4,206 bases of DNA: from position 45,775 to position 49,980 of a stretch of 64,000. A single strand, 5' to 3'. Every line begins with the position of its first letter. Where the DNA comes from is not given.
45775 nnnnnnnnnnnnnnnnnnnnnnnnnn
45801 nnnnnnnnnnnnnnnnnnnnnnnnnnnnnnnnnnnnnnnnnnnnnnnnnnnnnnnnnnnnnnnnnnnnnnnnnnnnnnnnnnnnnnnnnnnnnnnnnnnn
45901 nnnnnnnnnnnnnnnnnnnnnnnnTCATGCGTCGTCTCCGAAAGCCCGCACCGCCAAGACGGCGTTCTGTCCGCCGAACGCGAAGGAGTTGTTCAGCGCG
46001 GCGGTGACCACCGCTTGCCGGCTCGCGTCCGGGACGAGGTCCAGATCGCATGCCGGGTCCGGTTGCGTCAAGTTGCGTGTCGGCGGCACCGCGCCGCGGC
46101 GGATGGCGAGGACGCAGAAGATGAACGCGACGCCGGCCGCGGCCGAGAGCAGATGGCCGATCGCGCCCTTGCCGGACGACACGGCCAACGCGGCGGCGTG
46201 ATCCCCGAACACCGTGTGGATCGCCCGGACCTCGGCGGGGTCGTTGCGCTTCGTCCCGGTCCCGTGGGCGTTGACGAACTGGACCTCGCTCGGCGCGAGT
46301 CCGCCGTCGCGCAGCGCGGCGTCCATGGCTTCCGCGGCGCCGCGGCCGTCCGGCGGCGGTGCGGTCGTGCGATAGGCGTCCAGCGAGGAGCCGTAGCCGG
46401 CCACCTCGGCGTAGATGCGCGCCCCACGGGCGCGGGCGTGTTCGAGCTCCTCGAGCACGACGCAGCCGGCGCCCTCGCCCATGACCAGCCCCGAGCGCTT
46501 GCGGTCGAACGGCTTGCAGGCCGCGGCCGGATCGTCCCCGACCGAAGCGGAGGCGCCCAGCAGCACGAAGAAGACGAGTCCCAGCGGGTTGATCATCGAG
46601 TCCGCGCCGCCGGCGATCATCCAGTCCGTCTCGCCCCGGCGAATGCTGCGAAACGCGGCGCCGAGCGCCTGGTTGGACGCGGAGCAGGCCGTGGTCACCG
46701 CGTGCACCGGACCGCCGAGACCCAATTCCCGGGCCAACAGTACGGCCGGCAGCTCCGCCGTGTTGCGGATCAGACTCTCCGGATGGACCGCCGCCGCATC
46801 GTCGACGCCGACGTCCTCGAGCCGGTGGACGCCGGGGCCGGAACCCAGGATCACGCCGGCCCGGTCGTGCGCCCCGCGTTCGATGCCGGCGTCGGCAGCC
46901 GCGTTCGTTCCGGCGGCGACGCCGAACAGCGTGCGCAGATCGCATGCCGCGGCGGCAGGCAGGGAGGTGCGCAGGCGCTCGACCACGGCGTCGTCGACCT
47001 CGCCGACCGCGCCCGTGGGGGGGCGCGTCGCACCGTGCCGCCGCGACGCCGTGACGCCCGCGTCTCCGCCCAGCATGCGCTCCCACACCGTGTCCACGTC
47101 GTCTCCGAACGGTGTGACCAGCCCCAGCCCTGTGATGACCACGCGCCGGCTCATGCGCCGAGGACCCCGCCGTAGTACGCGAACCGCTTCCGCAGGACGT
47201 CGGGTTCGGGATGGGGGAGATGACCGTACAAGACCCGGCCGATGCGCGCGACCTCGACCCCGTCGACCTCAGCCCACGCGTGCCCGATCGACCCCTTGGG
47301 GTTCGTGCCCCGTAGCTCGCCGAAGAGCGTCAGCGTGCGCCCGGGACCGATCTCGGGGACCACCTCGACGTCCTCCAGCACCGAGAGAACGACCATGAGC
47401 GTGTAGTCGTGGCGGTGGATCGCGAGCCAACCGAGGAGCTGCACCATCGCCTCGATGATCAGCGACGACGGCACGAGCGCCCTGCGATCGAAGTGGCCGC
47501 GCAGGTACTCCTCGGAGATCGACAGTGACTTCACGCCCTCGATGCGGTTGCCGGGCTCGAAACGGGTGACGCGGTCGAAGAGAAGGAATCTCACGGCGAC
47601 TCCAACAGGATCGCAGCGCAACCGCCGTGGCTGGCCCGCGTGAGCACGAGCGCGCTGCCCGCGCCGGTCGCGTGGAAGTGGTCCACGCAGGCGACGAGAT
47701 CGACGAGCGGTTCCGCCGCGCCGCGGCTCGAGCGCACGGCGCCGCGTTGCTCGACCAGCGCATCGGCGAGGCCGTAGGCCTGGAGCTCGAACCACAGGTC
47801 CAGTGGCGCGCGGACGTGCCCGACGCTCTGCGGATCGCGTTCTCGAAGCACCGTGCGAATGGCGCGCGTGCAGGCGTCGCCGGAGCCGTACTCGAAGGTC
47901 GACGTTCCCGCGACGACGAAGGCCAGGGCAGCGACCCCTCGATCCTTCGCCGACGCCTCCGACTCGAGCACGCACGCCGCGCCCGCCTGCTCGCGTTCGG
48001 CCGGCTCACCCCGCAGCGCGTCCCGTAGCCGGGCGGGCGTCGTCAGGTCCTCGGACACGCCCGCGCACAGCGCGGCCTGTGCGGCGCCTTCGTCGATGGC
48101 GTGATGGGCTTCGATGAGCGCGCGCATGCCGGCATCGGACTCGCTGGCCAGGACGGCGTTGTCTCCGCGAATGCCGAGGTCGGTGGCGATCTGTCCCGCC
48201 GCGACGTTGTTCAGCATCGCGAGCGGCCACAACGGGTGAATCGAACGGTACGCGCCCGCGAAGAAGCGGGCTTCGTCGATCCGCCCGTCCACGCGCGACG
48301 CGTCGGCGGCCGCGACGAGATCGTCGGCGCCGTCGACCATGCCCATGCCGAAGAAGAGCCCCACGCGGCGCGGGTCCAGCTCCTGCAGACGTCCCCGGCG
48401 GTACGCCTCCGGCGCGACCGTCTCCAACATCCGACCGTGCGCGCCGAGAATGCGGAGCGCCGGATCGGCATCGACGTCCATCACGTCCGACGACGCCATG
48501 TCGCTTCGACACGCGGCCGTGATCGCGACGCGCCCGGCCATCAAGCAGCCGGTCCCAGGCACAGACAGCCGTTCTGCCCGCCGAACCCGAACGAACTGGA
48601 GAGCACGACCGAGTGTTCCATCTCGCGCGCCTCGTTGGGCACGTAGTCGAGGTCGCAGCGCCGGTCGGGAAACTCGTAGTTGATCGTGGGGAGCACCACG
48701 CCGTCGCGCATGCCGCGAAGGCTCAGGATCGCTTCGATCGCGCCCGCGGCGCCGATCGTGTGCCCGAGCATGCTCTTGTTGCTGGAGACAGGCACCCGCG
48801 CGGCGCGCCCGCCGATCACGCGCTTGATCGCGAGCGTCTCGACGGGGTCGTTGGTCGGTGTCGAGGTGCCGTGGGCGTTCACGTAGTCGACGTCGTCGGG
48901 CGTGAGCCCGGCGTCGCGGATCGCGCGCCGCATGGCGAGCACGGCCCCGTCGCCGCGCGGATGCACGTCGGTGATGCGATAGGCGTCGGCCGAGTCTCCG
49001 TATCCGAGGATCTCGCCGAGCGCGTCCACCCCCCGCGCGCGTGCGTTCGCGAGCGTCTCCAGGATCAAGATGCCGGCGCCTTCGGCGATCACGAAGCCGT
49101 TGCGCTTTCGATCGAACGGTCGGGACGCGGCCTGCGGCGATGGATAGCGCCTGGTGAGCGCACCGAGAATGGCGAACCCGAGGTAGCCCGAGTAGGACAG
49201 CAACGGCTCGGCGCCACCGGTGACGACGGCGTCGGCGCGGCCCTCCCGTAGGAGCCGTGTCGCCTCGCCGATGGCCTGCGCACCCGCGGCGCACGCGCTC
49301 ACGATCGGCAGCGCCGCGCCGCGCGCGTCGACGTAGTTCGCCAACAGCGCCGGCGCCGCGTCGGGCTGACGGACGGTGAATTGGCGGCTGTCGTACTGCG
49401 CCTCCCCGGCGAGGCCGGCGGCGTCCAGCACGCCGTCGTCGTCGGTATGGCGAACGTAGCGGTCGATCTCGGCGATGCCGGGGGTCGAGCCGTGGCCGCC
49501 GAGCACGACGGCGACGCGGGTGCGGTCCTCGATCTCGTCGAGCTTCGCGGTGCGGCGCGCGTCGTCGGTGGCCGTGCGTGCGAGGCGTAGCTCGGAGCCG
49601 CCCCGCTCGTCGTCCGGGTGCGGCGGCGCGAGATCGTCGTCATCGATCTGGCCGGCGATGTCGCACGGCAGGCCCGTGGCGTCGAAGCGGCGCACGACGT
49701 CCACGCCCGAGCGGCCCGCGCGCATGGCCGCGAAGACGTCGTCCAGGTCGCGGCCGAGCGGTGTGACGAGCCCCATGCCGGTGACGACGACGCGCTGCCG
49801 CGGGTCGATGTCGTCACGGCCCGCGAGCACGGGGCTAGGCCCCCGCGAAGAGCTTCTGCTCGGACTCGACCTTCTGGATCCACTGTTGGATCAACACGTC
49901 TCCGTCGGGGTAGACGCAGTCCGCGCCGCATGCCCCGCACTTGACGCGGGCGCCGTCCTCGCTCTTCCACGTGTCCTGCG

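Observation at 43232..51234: Ten-gene translationally coupled type II FAS/PKS-like operon with four KS-family proteins and unknown lipid/polyene product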

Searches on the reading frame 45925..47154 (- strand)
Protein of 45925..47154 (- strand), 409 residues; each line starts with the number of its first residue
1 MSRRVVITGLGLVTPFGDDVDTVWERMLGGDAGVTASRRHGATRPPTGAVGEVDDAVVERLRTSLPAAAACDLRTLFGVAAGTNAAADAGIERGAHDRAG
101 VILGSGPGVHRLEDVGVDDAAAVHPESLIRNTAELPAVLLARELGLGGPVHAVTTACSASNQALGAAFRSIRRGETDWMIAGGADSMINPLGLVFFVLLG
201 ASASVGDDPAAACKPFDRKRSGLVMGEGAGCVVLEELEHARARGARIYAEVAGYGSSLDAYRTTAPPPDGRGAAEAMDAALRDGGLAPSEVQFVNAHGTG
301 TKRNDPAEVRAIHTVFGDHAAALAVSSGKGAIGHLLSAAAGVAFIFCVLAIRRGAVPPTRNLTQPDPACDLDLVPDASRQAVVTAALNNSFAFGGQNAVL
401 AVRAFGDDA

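Call 6: search_protein_families(library=pfam, proteins=[window:45925-47154:-], max_evalue=0.01)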
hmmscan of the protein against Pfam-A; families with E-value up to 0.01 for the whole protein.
window:45925-47154:- (409 aa): 4 families
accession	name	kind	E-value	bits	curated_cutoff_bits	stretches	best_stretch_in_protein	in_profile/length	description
PF00109.32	ketoacyl-synt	-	2.2e-41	142.5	20.8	1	3-240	2-252/252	Beta-ketoacyl synthase, N-terminal domain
PF02801.28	Ketoacyl-synt_C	-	5.3e-36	123.7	20.8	1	248-362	1-118/119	Beta-ketoacyl synthase, C-terminal domain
PF00108.29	Thiolase_N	-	1.8e-05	24.7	26.4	1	140-187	66-115/260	Thiolase, N-terminal domain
PF08545.16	ACP_syn_III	-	0.0017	18.7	24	0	303-331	40-67/80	3-Oxoacyl-[acyl-carrier-protein (ACP)] synthase III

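Call 7: search_protein_families(library=ncbifam, proteins=[window:45925-47154:-], max_evalue=0.01)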
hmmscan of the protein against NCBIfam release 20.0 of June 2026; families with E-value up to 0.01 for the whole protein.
window:45925-47154:- (409 aa): 27 families (the best 25 are shown)
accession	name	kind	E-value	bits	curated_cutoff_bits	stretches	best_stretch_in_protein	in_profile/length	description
TIGR03150.1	fabF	equivalog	3.3e-123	411.4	493.75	1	3-403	1-407/407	beta-ketoacyl-ACP synthase II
NF005589.0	PRK07314.1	subfamily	2.7e-120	401.9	387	1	2-404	3-411/413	beta-ketoacyl-ACP synthase II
NF004970.0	PRK06333.1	subfamily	5.6e-102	341.7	525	1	2-405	3-422/424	beta-ketoacyl-ACP synthase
NF006434.0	PRK08722.1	equivalog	2e-84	283.9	759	1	2-402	3-411/414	beta-ketoacyl-ACP synthase II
NF006274.0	PRK08439.1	equivalog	2.7e-83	280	621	1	3-401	2-402/406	beta-ketoacyl-ACP synthase II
NF005076.0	PRK06501.1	equivalog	7.6e-81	272.1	629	1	5-402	13-420/425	beta-ketoacyl-ACP synthase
NF006587.0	PRK09116.1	equivalog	1.2e-74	251.6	470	1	3-403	2-405/408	beta-ketoacyl-ACP synthase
NF004618.0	PRK05952.1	equivalog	1.1e-71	241.7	455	1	4-403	3-381/384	beta-ketoacyl-ACP synthase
NF006618.0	PRK09185.1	subfamily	1.4e-71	241.6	407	1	3-401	3-389/394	beta-ketoacyl-ACP synthase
NF005916.1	PRK07910.1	equivalog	7.8e-69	232.6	560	1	4-402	13-415/418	KasA/KasB family beta-ketoacyl-ACP synthase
NF058662.1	cispenta_AmcF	equivalog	2.1e-64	217.9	325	1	5-402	2-367/369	cispentacin biosynthesis acyltransferase subunit AmcF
NF005935.0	PRK07967.1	equivalog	2.7e-63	214.2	630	1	3-404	2-403/406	beta-ketoacyl-ACP synthase I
NF005490.0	PRK07103.1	equivalog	8.6e-62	209.5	445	1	3-403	4-411/414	polyketide beta-ketoacyl:acyl carrier protein synthase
NF045894.1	PKS_plus_SDR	equivalog_domain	2.9e-41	141.2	1740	1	140-372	156-386/1515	type I polyketide synthase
NF040607.1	mycolic_Pks13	equivalog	8.3e-37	126.2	2100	1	117-403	231-524/1680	polyketide synthase Pks13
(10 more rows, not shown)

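Call 10: find_encoding_contigs(protein=window:45925-47154:-, flank=10000, max_places=6)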
Protein window:45925-47154:- (409 aa): no gene with exactly this product is on record in the collection.

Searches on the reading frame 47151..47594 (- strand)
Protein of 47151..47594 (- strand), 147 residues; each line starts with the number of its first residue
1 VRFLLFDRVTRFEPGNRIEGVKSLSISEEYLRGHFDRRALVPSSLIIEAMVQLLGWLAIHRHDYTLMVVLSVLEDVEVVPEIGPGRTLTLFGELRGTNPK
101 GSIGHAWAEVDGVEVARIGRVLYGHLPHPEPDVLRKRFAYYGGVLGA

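Call 6: search_protein_families(library=pfam, proteins=[window:47151-47594:-], max_evalue=0.01)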
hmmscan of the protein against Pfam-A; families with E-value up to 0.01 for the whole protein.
window:47151-47594:- (147 aa): 1 family
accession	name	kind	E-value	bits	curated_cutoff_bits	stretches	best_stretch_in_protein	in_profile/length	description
PF07977.19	FabA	-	1.7e-13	50.8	23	1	3-116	6-135/138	FabA-like domain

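Call 7: search_protein_families(library=ncbifam, proteins=[window:47151-47594:-], max_evalue=0.01)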
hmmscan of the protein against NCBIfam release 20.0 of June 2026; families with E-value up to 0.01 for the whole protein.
window:47151-47594:- (147 aa): 4 families
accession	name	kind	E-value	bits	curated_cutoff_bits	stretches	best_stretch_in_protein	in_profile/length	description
NF000582.1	PRK00006.1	equivalog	2.3e-17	63.2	113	1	3-116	15-129/137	3-hydroxyacyl-ACP dehydratase FabZ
TIGR01750.1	fabZ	equivalog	8.7e-17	61.3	155.15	1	3-117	16-134/141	3-hydroxyacyl-ACP dehydratase FabZ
NF009667.0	PRK13188.1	equivalog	4.2e-12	45.5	465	1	3-94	336-428/464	bifunctional UDP-3-O-[3-hydroxymyristoyl] N-acetylglucosamine deacetylase/3-hydroxyacyl-ACP dehydratase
NF058663.1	cispen_cyc_AmcE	equivalog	3e-07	30.6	140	1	4-52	20-68/153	cispentacin biosynthesis cyclizing decarboxylase AmcE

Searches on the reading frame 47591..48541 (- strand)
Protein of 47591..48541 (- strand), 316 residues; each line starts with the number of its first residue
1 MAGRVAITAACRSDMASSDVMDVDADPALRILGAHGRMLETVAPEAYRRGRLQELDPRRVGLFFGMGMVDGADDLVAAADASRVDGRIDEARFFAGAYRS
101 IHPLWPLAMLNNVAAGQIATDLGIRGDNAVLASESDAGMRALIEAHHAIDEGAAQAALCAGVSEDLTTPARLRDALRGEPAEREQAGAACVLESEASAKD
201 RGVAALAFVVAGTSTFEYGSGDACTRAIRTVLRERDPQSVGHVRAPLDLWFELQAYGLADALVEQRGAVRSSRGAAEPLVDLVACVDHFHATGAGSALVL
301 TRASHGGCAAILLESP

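Call 6: search_protein_families(library=pfam, proteins=[window:47591-48541:-], max_evalue=0.01)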
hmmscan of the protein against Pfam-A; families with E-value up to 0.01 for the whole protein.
window:47591-48541:- (316 aa): 1 family
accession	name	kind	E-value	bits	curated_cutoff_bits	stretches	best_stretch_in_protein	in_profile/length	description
PF00109.32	ketoacyl-synt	-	4.7e-09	36.7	20.8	1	37-167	91-206/252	Beta-ketoacyl synthase, N-terminal domain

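Call 7: search_protein_families(library=ncbifam, proteins=[window:47591-48541:-], max_evalue=0.01)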
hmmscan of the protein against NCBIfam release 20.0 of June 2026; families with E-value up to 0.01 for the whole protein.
window:47591-48541:- (316 aa): 6 families
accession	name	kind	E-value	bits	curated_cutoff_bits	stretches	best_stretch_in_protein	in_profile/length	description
TIGR03150.1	fabF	equivalog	1.3e-07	30.7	493.75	1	96-165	122-191/407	beta-ketoacyl-ACP synthase II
NF005490.0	PRK07103.1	equivalog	1.4e-07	31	445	1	28-168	75-202/414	polyketide beta-ketoacyl:acyl carrier protein synthase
NF005589.0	PRK07314.1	subfamily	1.3e-06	27.4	387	1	93-165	122-194/413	beta-ketoacyl-ACP synthase II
NF004970.0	PRK06333.1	subfamily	6.2e-06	25.3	525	1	100-163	138-201/424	beta-ketoacyl-ACP synthase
NF005916.1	PRK07910.1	equivalog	0.0004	19.4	560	0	48-165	96-201/418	KasA/KasB family beta-ketoacyl-ACP synthase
NF006274.0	PRK08439.1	equivalog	0.0082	15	621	0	98-162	125-189/406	beta-ketoacyl-ACP synthase II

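Call 21: search_solved_structures(query=window:47591-48541:-, max_evalue=1, show_alignments=2)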
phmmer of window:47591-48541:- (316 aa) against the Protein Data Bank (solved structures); distinct sequences matched with E-value up to 1: 22.
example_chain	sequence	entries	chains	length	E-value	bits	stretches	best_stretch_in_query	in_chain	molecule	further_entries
6smo_C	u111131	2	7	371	0.002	20.6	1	51-175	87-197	Ketoacyl_synth_N domain-containing protein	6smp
1e5m_A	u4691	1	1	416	0.0025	20.3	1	106-169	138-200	BETA KETOACYL ACYL CARRIER PROTEIN SYNTHASE II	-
2gqd_A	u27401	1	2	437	0.0025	20.2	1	99-168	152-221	3-oxoacyl-[acyl-carrier-protein] synthase 2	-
4ls5_A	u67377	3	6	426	0.017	17.5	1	93-167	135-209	3-oxoacyl-[acyl-carrier-protein] synthase 2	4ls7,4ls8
4ls6_A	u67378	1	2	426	0.017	17.5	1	94-167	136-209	3-oxoacyl-[acyl-carrier-protein] synthase 2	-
2wgf_A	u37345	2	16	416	0.031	16.6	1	51-167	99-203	3-OXOACYL-[ACYL-CARRIER-PROTEIN] SYNTHASE 1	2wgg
6p9k_A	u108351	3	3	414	0.032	16.6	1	51-167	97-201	3-oxoacyl-ACP synthase | 3-oxoacyl-[acyl-carrier-protein] synthase 1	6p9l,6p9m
2wgd_A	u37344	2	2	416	0.037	16.4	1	51-167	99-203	3-OXOACYL-[ACYL-CARRIER-PROTEIN] SYNTHASE 1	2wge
4c6w_A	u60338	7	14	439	0.043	16.2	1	51-167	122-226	3-OXOACYL-[ACYL-CARRIER-PROTEIN] SYNTHASE 1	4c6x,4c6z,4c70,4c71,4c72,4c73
5w2o_A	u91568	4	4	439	0.048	16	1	52-167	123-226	3-oxoacyl-[acyl-carrier-protein] synthase 1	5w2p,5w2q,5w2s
4c6u_A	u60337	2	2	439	0.048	16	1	52-167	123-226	3-OXOACYL-[ACYL-CARRIER-PROTEIN] SYNTHASE 1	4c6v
5ld8_A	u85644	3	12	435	0.048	16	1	51-167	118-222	3-oxoacyl-[acyl-carrier-protein] synthase 1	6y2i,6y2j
9n50_A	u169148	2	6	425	0.079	15.3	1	92-173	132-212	3-oxoacyl-[acyl-carrier-protein] synthase, mitochondrial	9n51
2iwy_A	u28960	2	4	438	0.083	15.2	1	92-173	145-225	3-OXOACYL-[ACYL-CARRIER-PROTEIN] SYNTHASE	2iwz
2c9h_A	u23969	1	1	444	0.085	15.2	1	92-173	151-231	MITOCHONDRIAL BETA-KETOACYL SYNTHASE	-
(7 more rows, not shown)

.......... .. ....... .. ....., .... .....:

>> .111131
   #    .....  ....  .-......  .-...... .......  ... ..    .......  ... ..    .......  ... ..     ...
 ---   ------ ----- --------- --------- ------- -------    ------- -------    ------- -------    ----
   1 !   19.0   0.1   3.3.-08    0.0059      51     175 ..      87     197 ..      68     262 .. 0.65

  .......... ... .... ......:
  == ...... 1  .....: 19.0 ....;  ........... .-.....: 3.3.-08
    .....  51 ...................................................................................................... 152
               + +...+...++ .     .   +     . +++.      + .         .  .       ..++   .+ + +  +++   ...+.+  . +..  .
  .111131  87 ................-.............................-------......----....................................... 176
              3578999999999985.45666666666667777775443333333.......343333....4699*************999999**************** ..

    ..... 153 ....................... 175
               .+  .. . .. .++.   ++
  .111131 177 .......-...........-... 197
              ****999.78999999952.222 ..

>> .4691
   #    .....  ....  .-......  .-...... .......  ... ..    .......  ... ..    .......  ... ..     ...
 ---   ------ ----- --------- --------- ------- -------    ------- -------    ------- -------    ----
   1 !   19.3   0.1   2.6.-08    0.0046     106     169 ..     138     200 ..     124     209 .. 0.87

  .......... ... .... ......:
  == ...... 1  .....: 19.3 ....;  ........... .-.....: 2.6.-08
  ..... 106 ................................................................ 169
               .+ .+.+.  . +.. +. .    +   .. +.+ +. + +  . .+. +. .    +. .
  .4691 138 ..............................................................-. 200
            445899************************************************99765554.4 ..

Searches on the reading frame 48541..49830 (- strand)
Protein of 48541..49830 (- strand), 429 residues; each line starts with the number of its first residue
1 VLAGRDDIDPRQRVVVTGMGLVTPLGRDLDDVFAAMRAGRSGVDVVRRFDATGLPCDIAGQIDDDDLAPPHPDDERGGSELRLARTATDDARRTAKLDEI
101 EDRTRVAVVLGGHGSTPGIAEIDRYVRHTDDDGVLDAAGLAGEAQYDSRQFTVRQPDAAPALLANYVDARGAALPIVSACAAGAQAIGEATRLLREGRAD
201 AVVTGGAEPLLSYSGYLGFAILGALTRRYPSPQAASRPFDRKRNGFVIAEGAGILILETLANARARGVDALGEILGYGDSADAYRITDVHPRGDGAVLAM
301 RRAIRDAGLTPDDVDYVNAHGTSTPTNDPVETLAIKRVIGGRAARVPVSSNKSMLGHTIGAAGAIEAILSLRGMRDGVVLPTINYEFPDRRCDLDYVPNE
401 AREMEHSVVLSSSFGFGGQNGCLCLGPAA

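Call 6: search_protein_families(library=pfam, proteins=[window:48541-49830:-], max_evalue=0.01)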
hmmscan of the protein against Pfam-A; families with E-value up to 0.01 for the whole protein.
window:48541-49830:- (429 aa): 4 families
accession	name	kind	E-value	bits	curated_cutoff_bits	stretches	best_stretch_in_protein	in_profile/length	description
PF02801.28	Ketoacyl-synt_C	-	2.8e-35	121.3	20.8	1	271-386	1-119/119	Beta-ketoacyl synthase, C-terminal domain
PF00109.32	ketoacyl-synt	-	7.8e-35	121.1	20.8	1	12-262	2-251/252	Beta-ketoacyl synthase, N-terminal domain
PF02803.24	Thiolase_C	-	0.00074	19.6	27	0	295-368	23-91/123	Thiolase, C-terminal domain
PF00108.29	Thiolase_N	-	0.00096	19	26.4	1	170-210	75-115/260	Thiolase, N-terminal domain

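Call 7: search_protein_families(library=ncbifam, proteins=[window:48541-49830:-], max_evalue=0.01)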
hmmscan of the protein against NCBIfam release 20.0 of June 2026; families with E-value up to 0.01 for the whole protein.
window:48541-49830:- (429 aa): 42 families (the best 25 are shown)
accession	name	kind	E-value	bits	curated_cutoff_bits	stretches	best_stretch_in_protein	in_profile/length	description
TIGR03150.1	fabF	equivalog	1.7e-121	405.8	493.75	1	12-425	1-406/407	beta-ketoacyl-ACP synthase II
NF005589.0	PRK07314.1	subfamily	9.5e-117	390.2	387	1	11-425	3-409/413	beta-ketoacyl-ACP synthase II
NF004970.0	PRK06333.1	subfamily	2.6e-102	342.8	525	1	11-424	3-418/424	beta-ketoacyl-ACP synthase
NF005076.0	PRK06501.1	equivalog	4.9e-101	338.7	629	1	9-426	8-421/425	beta-ketoacyl-ACP synthase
NF006274.0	PRK08439.1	equivalog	9.6e-98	327.6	621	2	168-424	150-402/406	beta-ketoacyl-ACP synthase II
NF006434.0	PRK08722.1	equivalog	1.6e-83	280.9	759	2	169-424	153-410/414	beta-ketoacyl-ACP synthase II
NF006587.0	PRK09116.1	equivalog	8.2e-78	261.9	470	1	12-425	2-404/408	beta-ketoacyl-ACP synthase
NF006618.0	PRK09185.1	subfamily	3.4e-76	256.8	407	1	12-427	3-392/394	beta-ketoacyl-ACP synthase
NF005916.1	PRK07910.1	equivalog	2e-73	247.7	560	1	13-426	13-416/418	KasA/KasB family beta-ketoacyl-ACP synthase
NF005935.0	PRK07967.1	equivalog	1.3e-72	244.9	630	1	12-425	2-401/406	beta-ketoacyl-ACP synthase I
NF058662.1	cispenta_AmcF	equivalog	3.7e-67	226.9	325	1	14-425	2-367/369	cispentacin biosynthesis acyltransferase subunit AmcF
NF005490.0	PRK07103.1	equivalog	2.3e-66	224.6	445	1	11-425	3-410/414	polyketide beta-ketoacyl:acyl carrier protein synthase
NF004618.0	PRK05952.1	equivalog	1.1e-63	215.4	455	1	13-426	3-381/384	beta-ketoacyl-ACP synthase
NF040607.1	mycolic_Pks13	equivalog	2e-37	128.3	2100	1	166-422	257-520/1680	polyketide synthase Pks13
NF045894.1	PKS_plus_SDR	equivalog_domain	1.5e-28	99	1740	1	167-396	160-387/1515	type I polyketide synthase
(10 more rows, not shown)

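Call 20: search_solved_structures(query=window:48541-49830:-, max_evalue=1e-20)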
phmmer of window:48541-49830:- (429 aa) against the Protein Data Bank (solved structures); distinct sequences matched with E-value up to 1e-20: 102 (the best 60 are shown).
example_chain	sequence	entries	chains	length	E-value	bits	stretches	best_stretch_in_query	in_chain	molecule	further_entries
4ls6_A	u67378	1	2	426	3.7e-90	306.1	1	11-424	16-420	3-oxoacyl-[acyl-carrier-protein] synthase 2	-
4ls5_A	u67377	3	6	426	3.7e-90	306.1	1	11-424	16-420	3-oxoacyl-[acyl-carrier-protein] synthase 2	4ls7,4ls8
5sxo_A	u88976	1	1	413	2.1e-89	303.6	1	156-424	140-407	3-oxoacyl-[acyl-carrier-protein] synthase 2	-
3o04_A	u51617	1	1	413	2.6e-89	303.3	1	156-424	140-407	beta-keto-acyl carrier protein synthase II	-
1j3n_A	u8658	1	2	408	1.6e-87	297.4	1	162-424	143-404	3-oxoacyl-(acyl-carrier protein) synthase II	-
1e5m_A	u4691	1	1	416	4.3e-86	292.7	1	11-424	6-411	BETA KETOACYL ACYL CARRIER PROTEIN SYNTHASE II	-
4qav_A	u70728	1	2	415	9.7e-86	291.5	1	11-424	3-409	3-oxoacyl-[acyl-carrier-protein] synthase 2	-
2gfw_A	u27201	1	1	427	4.3e-83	282.8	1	11-424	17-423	3-oxoacyl-[acyl-carrier-protein] synthase 2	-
8z5c_A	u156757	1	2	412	4.7e-83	282.7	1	170-424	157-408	3-oxoacyl-[acyl-carrier-protein] synthase 2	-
6okg_A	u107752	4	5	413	5.1e-83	282.5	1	11-424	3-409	3-oxoacyl-[acyl-carrier-protein] synthase 2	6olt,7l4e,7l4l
1b3n_A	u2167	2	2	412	5.5e-83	282.4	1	11-424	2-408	PROTEIN (KETOACYL ACYL CARRIER PROTEIN SYNTHASE 2) | BETA-KETOACYL ACP SYNTHASE II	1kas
8z5e_A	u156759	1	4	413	3.3e-82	279.9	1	170-424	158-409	3-oxoacyl-[acyl-carrier-protein] synthase 2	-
2gfy_A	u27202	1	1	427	4.2e-82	279.5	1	11-424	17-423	3-oxoacyl-[acyl-carrier-protein] synthase 2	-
8z5d_A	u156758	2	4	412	4.3e-82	279.5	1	170-424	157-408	3-oxoacyl-[acyl-carrier-protein] synthase 2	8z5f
3hnz_A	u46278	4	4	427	1.1e-81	278.2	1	11-424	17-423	3-oxoacyl-[acyl-carrier-protein] synthase 2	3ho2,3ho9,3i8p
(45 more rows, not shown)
